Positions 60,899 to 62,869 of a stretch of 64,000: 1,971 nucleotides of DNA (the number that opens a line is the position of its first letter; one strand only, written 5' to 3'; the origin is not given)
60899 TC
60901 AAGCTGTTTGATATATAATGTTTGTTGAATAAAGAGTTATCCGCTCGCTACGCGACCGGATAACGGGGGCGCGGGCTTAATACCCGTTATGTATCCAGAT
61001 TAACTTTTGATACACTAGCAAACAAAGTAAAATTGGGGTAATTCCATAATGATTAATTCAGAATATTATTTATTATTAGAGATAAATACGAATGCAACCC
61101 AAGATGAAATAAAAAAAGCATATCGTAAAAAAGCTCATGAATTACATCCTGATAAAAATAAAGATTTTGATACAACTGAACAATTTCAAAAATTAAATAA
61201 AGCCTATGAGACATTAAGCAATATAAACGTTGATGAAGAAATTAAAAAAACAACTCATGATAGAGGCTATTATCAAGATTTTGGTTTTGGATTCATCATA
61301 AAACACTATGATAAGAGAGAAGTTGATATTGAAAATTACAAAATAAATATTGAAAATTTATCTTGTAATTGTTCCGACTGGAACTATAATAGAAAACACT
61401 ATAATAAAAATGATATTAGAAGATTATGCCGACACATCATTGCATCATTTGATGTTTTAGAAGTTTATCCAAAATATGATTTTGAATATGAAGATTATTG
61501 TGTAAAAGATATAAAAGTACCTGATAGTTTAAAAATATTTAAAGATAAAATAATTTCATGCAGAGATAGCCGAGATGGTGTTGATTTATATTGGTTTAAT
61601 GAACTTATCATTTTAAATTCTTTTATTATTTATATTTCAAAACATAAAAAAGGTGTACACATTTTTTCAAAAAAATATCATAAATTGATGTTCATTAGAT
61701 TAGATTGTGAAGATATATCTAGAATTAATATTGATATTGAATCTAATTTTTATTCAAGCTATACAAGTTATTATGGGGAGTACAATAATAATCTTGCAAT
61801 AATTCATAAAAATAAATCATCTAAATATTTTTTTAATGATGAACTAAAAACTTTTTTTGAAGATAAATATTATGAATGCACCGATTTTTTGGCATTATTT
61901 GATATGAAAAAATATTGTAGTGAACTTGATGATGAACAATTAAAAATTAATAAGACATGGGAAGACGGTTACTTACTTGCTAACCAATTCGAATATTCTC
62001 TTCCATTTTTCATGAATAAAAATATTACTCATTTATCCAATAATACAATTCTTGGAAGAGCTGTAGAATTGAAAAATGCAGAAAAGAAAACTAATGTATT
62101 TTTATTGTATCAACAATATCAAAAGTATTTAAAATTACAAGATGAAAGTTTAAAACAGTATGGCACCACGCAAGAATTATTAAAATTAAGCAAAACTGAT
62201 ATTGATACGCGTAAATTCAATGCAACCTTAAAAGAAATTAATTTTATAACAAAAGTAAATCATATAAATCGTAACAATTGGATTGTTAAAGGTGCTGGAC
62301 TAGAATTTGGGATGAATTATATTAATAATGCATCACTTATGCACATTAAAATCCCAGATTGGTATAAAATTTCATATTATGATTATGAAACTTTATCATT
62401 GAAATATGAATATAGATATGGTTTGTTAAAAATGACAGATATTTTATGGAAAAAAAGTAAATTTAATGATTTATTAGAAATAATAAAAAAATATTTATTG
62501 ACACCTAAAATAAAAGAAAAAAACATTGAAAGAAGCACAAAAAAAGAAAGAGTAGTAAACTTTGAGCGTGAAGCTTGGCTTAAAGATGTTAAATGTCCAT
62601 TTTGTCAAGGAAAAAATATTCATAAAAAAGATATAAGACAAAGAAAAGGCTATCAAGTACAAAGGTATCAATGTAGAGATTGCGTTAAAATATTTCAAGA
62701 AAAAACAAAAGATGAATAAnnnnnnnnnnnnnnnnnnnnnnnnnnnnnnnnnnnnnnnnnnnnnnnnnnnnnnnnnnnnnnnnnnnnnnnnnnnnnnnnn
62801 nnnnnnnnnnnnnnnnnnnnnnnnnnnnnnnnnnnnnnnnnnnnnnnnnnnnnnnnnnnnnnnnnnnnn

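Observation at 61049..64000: Unassigned AT-rich cassette of three overlapping genes: J-domain/SWIM/zinc-ribbon protein, multi-zinc-ribbon protein and RhuM-like protein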

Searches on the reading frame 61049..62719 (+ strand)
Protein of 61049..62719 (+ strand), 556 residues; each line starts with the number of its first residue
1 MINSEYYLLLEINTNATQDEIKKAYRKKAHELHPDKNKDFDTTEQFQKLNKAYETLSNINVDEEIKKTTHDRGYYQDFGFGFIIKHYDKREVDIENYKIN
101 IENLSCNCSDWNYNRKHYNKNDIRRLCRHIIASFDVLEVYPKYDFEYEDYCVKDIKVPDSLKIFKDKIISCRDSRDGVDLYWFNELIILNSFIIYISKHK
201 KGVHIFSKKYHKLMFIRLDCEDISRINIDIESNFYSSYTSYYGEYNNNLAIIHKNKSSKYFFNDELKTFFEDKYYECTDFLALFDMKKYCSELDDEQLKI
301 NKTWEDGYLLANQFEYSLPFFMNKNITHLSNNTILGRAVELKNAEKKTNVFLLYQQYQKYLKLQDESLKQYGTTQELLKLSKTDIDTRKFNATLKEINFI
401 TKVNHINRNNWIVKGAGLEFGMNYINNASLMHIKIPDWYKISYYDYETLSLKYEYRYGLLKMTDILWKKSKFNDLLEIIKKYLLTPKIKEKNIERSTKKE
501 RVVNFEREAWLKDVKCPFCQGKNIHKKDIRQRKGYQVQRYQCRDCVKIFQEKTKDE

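Call 6: search_protein_families(library=pfam, proteins=[window:61049-62719:+], max_evalue=1)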
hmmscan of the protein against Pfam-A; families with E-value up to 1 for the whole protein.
window:61049-62719:+ (556 aa): 7 families
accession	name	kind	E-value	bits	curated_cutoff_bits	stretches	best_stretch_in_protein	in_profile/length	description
PF00226.36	DnaJ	-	5e-19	68.6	27.8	1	5-59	1-56/63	DnaJ domain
PF04434.22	SWIM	-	0.00084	19.3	19.6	1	92-134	3-34/38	SWIM zinc finger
PF12760.12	Zn_ribbon_IS1595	-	0.028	14.8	25.4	1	506-545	11-43/46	Transposase zinc-ribbon domain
PF00684.25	DnaJ_CXXCXGXG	-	0.22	12.2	32.7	1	514-545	16-47/65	DnaJ central domain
PF14354.12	Lar_restr_allev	-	0.22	12.2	28.6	1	515-547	5-33/58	Restriction alleviation protein Lar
PF22811.2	Zn_ribbon_NrdR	-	0.31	11.5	27.2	1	515-549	2-38/42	Transcriptional repressor NrdR-like, N-terminal domain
PF03811.18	Zn_ribbon_InsA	-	0.77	10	26.1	0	514-545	6-34/35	InsA N-terminal domain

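Call 7: search_protein_families(library=padloc, proteins=[window:61049-62719:+], max_evalue=1)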
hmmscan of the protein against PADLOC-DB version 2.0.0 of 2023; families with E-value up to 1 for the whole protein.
window:61049-62719:+ (556 aa): 0 families

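Call 8: search_protein_families(library=ncbifam, proteins=[window:61049-62719:+], max_evalue=1)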
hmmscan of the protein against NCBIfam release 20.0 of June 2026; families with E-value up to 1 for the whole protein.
window:61049-62719:+ (556 aa): 15 families
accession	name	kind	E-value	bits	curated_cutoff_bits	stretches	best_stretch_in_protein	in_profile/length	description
NF037946.1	terminal_TopJ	equivalog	2e-15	56.4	300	1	5-60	6-61/810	terminal organelle assembly protein TopJ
TIGR02349.1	DnaJ_bact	equivalog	2.4e-15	56.8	377.2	1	5-71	1-68/354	molecular chaperone DnaJ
NF010871.0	PRK14278.1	equivalog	5e-14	52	502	1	4-59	3-58/378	molecular chaperone DnaJ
NF008035.0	PRK10767.1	subfamily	8e-14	51.5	338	1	1-60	1-61/374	molecular chaperone DnaJ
NF010892.0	PRK14299.1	equivalog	5.3e-13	48.9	392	1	3-58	3-58/291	chaperone protein DnaJ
NF010885.0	PRK14292.1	equivalog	1.1e-12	47.6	585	1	5-59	3-57/371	chaperone protein DnaJ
NF010874.0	PRK14281.1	equivalog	2.3e-12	46.7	619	1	4-60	3-60/397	chaperone protein DnaJ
TIGR03835.1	termin_org_DnaJ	equivalog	6.3e-12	44.7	512.25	1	5-71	3-69/871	terminal organelle assembly protein TopJ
NF010894.0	PRK14301.1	equivalog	5.4e-11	42.1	548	1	1-61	1-62/373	chaperone protein DnaJ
NF010872.0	PRK14279.1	equivalog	1.7e-10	40.6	556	1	2-63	7-69/394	molecular chaperone DnaJ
NF050028.1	CldAdptActJ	equivalog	9.7e-08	32.4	150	1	5-60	3-64/93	cold adaptation protein ActJcold adaptation protein ActJ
NF007618.0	PRK10266.1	equivalog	2.1e-07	30.7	403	1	4-101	4-98/306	curved DNA-binding protein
NF006948.0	PRK09430.1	equivalog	2.7e-05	23.9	162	1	7-36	203-232/267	co-chaperone DjlA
NF050000.1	IS1_IS1595_Zn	domain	0.0046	17.5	28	1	516-551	1-33/34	IS1/IS1595 family N-terminal zinc-binding domain-containing protein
NF048018.1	IS256_N_4Cys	domain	0.055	14.1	27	1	515-549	1-31/31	transposase-like zinc-binding domain-containing protein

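Call 9: find_encoding_contigs(protein=window:61049-62719:+, flank=10000, max_places=6)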
Protein window:61049-62719:+ (556 aa): 23 contigs read that carry it; 6 places shown.
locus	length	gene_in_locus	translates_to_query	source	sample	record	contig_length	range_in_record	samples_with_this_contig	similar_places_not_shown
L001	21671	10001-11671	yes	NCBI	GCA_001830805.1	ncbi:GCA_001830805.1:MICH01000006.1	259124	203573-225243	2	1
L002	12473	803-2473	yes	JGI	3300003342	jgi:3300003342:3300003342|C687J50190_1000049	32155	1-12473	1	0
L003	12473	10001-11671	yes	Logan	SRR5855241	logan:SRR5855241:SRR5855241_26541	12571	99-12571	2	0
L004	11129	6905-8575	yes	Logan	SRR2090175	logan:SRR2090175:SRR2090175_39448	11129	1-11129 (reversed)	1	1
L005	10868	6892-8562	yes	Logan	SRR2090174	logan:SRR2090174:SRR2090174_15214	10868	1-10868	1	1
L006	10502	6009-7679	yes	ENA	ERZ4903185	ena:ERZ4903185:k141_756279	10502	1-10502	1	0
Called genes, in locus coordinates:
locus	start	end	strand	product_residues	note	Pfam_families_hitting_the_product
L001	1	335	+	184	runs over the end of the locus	PF04011:LemA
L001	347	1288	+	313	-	PF11335:DUF3137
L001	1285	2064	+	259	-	PF07264:EI24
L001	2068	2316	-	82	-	PF01381:HTH_3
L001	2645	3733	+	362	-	PF00015:MCPsignal, PF13682:CZB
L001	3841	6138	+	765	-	PF08376:NIT, PF08448:PAS_4, PF13426:PAS_9, PF00989:PAS, PF08447:PAS_3, PF00989:PAS, PF08448:PAS_4, PF13426:PAS_9, +4 more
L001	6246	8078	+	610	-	PF08448:PAS_4, PF13188:PAS_8 (faint), PF00989:PAS, PF08447:PAS_3, PF13426:PAS_9, PF00990:GGDEF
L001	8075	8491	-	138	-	-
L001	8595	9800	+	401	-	PF00291:PALP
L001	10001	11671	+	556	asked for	PF00226:DnaJ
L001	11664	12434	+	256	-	-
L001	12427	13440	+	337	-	PF13310:Virulence_RhuM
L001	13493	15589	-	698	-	PF00580:UvrD-helicase, PF01443:Viral_helicase1 (faint), PF13086:AAA_11 (faint), PF13245:AAA_19, PF13361:UvrD_C, PF13538:UvrD_C_2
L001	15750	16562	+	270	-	PF00037:Fer4 (weak), PF12838:Fer4_7, PF13187:Fer4_9 (weak), PF14697:Fer4_21 (weak), PF12838:Fer4_7, PF13183:Fer4_8 (weak), PF00037:Fer4 (weak), PF12797:Fer4_2 (weak), +7 more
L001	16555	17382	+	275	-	PF12801:Fer4_5, PF12837:Fer4_6 (faint), PF12838:Fer4_7 (faint), PF14697:Fer4_21 (faint), PF13237:Fer4_10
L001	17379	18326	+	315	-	PF23381:Beta-prop_IFT122_1st (faint), PF23414:Beta-prop_EML_2 (faint), PF23775:Beta-prop_RIG_2nd (faint), PF24807:WD40_CDC20-Fz (faint), PF25171:Beta-prop_WDR36-Utp21_1st (faint), PF24805:EIF3I (faint), PF24814:WD40_Prp19 (weak), PF24817:WD40_WDHD1_1st (weak), +8 more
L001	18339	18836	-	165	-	PF02915:Rubrerythrin, PF21349:RUBY_RBDX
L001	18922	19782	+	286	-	PF00990:GGDEF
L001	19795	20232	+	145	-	-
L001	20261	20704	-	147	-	PF10116:Host_attach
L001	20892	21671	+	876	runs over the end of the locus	PF00133:tRNA-synt_1, PF01406:tRNA-synt_1e (faint), PF09334:tRNA-synt_1g, PF13603:tRNA-synt_1_2 (weak), PF09334:tRNA-synt_1g, PF08264:Anticodon_1, PF10458:Val_tRNA-synt_C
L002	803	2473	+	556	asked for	PF00226:DnaJ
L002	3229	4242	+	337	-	PF13310:Virulence_RhuM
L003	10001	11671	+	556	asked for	PF00226:DnaJ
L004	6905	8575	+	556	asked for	PF00226:DnaJ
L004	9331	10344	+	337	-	PF13310:Virulence_RhuM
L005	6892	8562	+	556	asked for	PF00226:DnaJ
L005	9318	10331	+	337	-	PF13310:Virulence_RhuM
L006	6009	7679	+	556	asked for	PF00226:DnaJ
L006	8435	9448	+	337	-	PF13310:Virulence_RhuM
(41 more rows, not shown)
